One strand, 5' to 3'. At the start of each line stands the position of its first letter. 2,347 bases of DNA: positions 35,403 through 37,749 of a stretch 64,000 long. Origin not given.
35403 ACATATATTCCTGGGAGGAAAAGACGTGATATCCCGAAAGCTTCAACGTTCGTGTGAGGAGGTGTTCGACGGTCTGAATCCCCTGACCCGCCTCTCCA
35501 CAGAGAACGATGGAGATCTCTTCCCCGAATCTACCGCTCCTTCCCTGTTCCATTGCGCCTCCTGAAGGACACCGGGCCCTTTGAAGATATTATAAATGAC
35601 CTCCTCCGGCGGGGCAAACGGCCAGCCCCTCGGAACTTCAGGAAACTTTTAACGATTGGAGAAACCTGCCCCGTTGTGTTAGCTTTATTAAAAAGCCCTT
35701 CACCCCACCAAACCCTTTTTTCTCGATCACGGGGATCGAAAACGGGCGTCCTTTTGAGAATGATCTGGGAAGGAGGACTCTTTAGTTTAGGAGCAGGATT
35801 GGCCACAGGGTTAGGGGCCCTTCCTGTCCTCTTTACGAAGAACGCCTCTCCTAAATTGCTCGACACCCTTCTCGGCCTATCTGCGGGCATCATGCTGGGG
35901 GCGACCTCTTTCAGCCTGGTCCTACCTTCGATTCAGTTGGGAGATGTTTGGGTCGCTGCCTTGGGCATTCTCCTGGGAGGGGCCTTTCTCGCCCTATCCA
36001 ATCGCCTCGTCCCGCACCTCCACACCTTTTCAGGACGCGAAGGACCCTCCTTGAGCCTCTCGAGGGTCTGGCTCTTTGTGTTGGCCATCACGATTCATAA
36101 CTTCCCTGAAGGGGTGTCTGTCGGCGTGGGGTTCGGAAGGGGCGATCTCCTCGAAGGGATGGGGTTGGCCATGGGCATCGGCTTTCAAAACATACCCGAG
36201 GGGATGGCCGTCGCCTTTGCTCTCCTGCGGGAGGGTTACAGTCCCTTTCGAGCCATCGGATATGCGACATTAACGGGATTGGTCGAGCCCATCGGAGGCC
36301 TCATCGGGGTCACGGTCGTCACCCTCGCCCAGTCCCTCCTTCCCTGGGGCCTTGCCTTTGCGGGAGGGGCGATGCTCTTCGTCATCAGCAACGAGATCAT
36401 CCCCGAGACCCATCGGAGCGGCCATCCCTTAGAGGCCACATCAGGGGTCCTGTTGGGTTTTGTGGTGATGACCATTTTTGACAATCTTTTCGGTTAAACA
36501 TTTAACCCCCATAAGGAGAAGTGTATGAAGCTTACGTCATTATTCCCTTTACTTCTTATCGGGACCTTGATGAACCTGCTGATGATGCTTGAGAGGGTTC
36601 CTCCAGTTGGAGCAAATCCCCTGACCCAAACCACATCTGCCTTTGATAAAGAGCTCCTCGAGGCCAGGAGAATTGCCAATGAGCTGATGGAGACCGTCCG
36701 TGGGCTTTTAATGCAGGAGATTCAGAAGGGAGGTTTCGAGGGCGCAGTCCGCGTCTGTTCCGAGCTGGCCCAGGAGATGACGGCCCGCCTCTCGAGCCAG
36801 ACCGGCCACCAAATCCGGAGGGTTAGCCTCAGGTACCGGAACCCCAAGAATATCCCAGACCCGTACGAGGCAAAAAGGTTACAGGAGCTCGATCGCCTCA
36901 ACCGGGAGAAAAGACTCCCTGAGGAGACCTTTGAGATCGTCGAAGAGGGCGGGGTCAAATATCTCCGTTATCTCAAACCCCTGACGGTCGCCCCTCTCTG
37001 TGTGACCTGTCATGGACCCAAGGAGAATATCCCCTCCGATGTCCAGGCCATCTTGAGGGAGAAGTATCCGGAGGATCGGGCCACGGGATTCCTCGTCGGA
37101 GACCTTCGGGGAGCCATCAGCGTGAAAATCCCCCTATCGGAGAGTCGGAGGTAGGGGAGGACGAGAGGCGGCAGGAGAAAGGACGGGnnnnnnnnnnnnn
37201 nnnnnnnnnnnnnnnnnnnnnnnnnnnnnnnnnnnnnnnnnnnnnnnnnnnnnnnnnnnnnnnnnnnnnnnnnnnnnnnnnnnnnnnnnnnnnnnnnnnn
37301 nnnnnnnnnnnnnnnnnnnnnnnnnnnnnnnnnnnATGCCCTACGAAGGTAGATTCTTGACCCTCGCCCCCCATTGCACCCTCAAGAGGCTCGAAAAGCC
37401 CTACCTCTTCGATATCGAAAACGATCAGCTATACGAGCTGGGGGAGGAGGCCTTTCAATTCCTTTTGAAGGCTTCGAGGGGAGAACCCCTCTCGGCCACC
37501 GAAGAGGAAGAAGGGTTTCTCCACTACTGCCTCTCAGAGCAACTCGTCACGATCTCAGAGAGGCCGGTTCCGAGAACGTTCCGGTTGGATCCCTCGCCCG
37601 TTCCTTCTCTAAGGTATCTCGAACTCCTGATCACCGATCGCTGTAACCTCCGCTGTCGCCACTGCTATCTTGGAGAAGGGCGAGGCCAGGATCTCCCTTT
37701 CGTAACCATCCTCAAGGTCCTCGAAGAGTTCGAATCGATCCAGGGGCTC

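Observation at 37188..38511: Hidden 54-aa Cys-containing peptide gene overlapping a PqqD-like-RRE radical SAM/SPASM enzyme: putative undescribed RiPP locus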

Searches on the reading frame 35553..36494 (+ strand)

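Call 3: search_protein_families(library=ncbifam, proteins=[window:35553-36494:+], max_evalue=0.1)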
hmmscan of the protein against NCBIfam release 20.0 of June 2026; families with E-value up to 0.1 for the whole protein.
window:35553-36494:+ (314 aa): 2 families
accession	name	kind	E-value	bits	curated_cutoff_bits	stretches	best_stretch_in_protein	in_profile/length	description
NF003243.0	PRK04201.1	equivalog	4.2e-34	118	252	1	77-310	11-262/266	zinc transporter ZupT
NF011354.0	PRK14772.1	equivalog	0.01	15.2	321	1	113-153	87-128/190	lipoprotein signal peptidase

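Call 4: search_protein_families(library=pfam, proteins=[window:35553-36494:+], max_evalue=0.1)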
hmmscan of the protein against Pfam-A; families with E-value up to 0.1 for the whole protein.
window:35553-36494:+ (314 aa): 2 families
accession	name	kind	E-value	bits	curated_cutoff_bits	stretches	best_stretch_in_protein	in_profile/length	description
PF02535.28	Zip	-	1.1e-24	87.7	35.1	1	170-309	176-322/323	ZIP Zinc transporter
PF16208.10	Keratin_2_head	-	0.0055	17.2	28.2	1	186-263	71-147/161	Keratin type II head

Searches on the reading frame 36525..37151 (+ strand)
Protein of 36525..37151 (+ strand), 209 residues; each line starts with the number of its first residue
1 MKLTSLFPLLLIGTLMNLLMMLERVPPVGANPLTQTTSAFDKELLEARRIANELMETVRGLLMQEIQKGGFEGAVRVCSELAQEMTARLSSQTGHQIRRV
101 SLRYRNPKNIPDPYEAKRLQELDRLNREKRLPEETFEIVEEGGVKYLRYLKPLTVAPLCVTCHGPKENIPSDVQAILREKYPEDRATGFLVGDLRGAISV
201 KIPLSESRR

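Call 3: search_protein_families(library=ncbifam, proteins=[window:36525-37151:+], max_evalue=0.1)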
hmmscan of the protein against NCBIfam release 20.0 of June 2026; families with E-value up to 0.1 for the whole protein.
window:36525-37151:+ (209 aa): 0 families

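Call 4: search_protein_families(library=pfam, proteins=[window:36525-37151:+], max_evalue=0.1)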
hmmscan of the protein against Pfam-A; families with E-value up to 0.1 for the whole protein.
window:36525-37151:+ (209 aa): 2 families
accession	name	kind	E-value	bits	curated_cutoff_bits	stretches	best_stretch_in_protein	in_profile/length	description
PF11845.13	Tll0287-like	-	1e-28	101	24.1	1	41-203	5-144/144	Tll0287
PF02896.24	PEP-utilizers_C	-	0.055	13.1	22.8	1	28-86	202-261/293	PEP-utilising enzyme, PEP-binding domain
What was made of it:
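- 36525..37154 (+): Tll0287-like (DUF3365) haem-c protein 33 nt upstream. It is adjacent and possibly co-transcribed, but it is not a conserved part of the module. PF11845 E = 1e-28 (call 4).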

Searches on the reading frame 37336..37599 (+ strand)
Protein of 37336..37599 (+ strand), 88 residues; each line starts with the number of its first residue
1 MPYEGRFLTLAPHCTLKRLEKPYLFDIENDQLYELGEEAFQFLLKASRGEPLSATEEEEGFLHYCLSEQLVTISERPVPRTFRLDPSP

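Call 64: search_protein_families(library=pfam, proteins=[window:37336-37599:+], max_evalue=10)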
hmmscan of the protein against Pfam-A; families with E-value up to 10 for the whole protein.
seq(88 aa): 1 family
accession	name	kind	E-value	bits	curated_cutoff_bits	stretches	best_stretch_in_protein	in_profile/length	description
PF15844.10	TMCCDC2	-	0.22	12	27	1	15-71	66-122/171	Transmembrane and coiled-coil domain-containing protein 2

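Call 66: search_solved_structures(query=A5, max_evalue=10, show_alignments=3)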
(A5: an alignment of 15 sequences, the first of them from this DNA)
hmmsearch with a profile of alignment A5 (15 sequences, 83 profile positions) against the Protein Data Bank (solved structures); distinct sequences matched with E-value up to 10: 1.
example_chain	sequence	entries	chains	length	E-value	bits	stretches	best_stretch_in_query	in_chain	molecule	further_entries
7ue2_A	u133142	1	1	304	0.0014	21.7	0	26-54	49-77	RPB_PLP3_R6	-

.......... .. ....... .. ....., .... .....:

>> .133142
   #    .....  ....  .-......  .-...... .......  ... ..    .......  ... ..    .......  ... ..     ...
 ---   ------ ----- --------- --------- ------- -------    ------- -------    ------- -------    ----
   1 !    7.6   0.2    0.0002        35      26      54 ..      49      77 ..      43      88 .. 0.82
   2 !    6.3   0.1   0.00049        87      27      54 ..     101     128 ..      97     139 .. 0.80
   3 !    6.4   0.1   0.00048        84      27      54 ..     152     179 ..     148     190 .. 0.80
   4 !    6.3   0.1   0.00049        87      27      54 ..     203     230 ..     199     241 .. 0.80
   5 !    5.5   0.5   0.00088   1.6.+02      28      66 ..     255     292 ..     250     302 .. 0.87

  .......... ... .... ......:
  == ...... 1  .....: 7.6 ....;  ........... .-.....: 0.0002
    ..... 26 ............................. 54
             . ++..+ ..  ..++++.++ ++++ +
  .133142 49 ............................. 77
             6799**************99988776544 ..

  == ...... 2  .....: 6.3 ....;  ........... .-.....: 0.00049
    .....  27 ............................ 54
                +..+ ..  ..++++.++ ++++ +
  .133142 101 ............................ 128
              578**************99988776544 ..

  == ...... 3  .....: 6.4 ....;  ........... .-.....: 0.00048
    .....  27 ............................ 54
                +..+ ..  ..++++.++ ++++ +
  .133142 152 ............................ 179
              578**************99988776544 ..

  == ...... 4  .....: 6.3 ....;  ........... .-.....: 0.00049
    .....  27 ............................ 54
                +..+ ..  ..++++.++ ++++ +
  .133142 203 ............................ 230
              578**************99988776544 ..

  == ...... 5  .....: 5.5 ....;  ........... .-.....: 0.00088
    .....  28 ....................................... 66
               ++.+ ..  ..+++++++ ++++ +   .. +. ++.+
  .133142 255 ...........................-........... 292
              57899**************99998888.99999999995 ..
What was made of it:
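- On RiPP recognition element / PqqD-like domain (PF05402): A profile of the N-domain finds no RRE-containing PDB chain (call 66).
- Tried and rejected: Scanning seven N-domains against Pfam (call 64) and a profile search against PDB (call 66) both failed.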
